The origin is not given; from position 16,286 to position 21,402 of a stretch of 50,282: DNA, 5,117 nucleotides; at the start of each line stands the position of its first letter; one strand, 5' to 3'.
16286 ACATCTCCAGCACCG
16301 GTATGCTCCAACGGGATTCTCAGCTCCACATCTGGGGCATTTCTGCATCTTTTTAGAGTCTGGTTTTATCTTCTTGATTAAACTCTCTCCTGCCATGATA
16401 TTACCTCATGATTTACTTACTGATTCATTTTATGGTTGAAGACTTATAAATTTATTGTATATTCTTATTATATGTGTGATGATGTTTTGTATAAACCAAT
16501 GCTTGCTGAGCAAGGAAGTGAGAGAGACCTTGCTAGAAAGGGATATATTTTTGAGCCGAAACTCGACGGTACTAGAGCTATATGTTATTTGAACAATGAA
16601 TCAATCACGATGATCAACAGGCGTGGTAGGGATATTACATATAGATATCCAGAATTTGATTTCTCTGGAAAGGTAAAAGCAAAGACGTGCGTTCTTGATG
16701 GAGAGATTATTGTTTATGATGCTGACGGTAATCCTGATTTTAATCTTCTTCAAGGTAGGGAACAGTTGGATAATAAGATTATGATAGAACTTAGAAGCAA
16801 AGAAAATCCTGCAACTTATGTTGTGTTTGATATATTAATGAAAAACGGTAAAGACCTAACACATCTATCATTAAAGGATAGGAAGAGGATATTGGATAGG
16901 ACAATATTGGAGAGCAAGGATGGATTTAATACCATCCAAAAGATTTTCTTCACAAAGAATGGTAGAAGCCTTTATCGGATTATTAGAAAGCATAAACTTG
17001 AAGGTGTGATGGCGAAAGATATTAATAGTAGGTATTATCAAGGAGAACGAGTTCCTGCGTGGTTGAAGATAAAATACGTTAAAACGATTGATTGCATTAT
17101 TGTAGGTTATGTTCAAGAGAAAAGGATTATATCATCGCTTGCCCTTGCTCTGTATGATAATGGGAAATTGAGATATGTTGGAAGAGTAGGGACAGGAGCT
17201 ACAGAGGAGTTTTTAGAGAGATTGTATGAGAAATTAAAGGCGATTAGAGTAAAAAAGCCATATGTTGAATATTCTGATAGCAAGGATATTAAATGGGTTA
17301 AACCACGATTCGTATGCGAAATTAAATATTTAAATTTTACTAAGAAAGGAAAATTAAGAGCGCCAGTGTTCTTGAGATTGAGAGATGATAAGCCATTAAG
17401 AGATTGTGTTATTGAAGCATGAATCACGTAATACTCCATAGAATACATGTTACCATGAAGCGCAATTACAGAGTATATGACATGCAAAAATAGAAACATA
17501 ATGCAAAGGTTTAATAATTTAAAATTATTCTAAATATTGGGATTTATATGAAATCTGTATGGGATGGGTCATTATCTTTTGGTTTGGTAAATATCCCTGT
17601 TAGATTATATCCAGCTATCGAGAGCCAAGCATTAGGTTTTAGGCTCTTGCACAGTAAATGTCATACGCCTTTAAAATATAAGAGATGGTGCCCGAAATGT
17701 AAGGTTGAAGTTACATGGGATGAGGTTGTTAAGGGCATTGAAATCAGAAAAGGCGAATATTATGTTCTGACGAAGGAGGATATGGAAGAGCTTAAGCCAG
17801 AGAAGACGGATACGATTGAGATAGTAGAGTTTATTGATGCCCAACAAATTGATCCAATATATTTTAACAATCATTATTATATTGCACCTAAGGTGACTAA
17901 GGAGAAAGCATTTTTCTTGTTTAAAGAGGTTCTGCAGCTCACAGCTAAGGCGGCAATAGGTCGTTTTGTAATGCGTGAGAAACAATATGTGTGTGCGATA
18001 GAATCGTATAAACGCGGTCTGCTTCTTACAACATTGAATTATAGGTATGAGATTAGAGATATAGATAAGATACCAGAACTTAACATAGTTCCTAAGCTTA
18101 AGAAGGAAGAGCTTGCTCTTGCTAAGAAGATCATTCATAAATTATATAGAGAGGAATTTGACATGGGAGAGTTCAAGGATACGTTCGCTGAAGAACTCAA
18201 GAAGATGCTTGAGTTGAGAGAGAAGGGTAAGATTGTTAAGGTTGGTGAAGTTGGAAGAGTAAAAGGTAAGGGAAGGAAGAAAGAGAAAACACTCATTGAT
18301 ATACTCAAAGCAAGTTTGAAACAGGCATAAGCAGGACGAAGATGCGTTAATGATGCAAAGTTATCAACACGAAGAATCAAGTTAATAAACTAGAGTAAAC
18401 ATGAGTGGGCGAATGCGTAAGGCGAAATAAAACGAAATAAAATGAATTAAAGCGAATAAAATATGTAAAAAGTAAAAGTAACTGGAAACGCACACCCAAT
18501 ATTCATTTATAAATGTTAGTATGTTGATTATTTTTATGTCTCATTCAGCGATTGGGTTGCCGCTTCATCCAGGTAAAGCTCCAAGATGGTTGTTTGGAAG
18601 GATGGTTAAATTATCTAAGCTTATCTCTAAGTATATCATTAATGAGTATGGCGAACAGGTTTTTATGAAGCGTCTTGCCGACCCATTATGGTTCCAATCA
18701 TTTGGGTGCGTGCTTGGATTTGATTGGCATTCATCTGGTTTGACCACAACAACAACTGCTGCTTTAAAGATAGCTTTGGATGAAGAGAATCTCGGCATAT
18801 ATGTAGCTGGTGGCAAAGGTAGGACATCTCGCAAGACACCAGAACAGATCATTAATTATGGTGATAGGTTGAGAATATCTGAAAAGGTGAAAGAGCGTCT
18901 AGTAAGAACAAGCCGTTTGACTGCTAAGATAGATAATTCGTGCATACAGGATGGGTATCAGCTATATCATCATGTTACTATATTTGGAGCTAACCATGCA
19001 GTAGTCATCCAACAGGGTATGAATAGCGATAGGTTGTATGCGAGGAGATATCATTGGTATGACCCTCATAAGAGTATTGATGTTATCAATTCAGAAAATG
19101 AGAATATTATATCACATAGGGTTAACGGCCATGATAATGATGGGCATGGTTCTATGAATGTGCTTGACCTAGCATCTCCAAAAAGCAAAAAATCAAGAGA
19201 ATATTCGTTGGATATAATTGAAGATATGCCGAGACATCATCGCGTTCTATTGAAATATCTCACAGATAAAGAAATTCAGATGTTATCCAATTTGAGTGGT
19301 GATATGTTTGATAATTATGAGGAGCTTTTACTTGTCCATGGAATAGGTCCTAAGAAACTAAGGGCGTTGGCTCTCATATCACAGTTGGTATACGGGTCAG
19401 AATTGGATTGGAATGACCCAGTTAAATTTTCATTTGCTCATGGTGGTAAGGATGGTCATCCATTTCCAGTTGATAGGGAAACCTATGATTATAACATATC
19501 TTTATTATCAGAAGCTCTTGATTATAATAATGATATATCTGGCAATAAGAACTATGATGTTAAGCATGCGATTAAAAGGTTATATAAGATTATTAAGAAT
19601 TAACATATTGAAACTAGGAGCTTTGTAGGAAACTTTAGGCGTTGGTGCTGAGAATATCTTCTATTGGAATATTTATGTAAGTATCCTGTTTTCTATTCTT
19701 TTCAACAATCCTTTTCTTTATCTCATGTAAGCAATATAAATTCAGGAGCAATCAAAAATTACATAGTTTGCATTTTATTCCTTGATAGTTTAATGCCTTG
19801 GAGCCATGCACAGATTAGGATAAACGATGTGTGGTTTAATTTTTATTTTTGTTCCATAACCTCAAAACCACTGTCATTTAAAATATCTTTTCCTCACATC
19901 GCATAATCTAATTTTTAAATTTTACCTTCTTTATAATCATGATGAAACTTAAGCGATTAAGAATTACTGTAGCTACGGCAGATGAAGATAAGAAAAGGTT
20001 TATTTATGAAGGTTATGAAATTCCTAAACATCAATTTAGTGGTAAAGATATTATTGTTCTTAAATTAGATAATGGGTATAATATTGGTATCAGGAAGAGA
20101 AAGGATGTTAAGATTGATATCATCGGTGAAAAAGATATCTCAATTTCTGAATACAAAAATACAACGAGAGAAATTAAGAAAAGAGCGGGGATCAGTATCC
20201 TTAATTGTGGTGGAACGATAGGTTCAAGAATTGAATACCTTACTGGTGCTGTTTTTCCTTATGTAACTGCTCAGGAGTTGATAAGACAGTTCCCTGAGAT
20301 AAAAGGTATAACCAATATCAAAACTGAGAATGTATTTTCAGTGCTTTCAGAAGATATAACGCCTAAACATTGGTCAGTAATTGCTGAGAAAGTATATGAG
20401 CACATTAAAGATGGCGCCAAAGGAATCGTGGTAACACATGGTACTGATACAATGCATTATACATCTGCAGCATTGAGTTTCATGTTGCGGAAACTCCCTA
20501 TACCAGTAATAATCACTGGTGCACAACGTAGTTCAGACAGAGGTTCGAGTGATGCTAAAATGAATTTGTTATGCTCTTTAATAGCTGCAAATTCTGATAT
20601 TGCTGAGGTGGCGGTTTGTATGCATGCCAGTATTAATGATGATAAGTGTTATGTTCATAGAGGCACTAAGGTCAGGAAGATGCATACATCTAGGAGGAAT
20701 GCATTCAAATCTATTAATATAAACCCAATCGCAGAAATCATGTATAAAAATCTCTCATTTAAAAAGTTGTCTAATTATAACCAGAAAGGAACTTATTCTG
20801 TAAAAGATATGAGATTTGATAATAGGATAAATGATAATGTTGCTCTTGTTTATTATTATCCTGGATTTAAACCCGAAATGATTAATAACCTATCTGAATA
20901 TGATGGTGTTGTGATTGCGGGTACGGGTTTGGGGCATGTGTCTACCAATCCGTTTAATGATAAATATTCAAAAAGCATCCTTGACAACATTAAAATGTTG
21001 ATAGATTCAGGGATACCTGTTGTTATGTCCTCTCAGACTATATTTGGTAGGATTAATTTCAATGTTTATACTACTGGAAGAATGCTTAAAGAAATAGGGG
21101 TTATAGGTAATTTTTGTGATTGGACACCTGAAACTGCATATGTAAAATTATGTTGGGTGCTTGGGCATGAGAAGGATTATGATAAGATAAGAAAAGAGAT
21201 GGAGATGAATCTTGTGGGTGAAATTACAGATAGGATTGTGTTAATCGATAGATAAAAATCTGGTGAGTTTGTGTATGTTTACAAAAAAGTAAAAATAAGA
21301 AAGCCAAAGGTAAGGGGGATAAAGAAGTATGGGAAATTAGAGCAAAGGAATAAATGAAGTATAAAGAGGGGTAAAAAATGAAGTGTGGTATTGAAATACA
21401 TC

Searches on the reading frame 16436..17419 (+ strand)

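Call 13: search_protein_families(library=pfam, proteins=[window:16436-17419:+], max_evalue=0.001)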
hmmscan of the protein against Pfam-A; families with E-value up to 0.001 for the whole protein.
window:16436-17419:+ (328 aa): 4 families
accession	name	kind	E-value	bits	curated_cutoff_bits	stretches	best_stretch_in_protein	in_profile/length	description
PF01068.26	DNA_ligase_A_M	-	3.1e-37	128.7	26.2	1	21-213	1-204/204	ATP dependent DNA ligase domain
PF04679.21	DNA_ligase_A_C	-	3.5e-26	91.9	27.5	1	230-319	3-94/94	ATP dependent DNA ligase C terminal region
PF01331.24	mRNA_cap_enzyme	-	7.2e-10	39.5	29.6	1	25-94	6-81/194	mRNA capping enzyme, catalytic domain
PF09414.15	RNA_ligase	-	0.00012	22.8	27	1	37-212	3-170/171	RNA ligase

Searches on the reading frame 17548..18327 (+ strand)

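Call 13: search_protein_families(library=pfam, proteins=[window:17548-18327:+], max_evalue=0.001)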
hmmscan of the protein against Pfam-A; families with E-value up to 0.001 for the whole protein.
window:17548-18327:+ (260 aa): 1 family
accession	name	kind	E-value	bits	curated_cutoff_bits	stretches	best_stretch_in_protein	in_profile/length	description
PF02735.22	Ku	-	3.2e-44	151.5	25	1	10-189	1-188/190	Ku70/Ku80 beta-barrel domain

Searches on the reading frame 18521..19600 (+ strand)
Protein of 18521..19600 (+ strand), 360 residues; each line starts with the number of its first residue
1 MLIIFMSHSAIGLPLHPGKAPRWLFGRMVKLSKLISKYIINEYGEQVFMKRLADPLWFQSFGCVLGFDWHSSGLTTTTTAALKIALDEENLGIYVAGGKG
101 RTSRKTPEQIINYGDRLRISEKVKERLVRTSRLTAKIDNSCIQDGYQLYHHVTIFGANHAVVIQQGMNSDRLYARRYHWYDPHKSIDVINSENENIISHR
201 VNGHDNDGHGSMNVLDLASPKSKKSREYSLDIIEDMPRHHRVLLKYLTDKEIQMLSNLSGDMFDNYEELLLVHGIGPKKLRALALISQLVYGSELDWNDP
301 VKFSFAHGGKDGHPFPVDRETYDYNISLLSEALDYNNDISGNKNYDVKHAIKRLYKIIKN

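Call 13: search_protein_families(library=pfam, proteins=[window:18521-19600:+], max_evalue=0.001)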
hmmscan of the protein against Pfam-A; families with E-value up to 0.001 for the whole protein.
window:18521-19600:+ (360 aa): 2 families
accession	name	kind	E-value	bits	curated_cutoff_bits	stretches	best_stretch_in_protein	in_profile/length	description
PF05559.16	DUF763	-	4.6e-108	361.7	35.5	1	12-317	4-319/319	Protein of unknown function (DUF763)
PF00633.29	HHH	-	0.00083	19.5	24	0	258-283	2-27/30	Helix-hairpin-helix motif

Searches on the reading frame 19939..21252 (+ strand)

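Call 13: search_protein_families(library=pfam, proteins=[window:19939-21252:+], max_evalue=0.001)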
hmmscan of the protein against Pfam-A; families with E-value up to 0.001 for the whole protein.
window:19939-21252:+ (438 aa): 3 families
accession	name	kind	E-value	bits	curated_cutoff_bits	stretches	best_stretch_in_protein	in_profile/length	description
PF00710.25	Asparaginase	-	3.5e-62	209.8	22.5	1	85-275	2-188/193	Asparaginase, N-terminal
PF17763.6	Asparaginase_C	-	3.3e-27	95.2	34.6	1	300-420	1-113/114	Glutaminase/Asparaginase C-terminal domain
PF18195.6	GatD_N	-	2.3e-13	49.7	25.7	1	18-62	11-54/54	GatD N-terminal domain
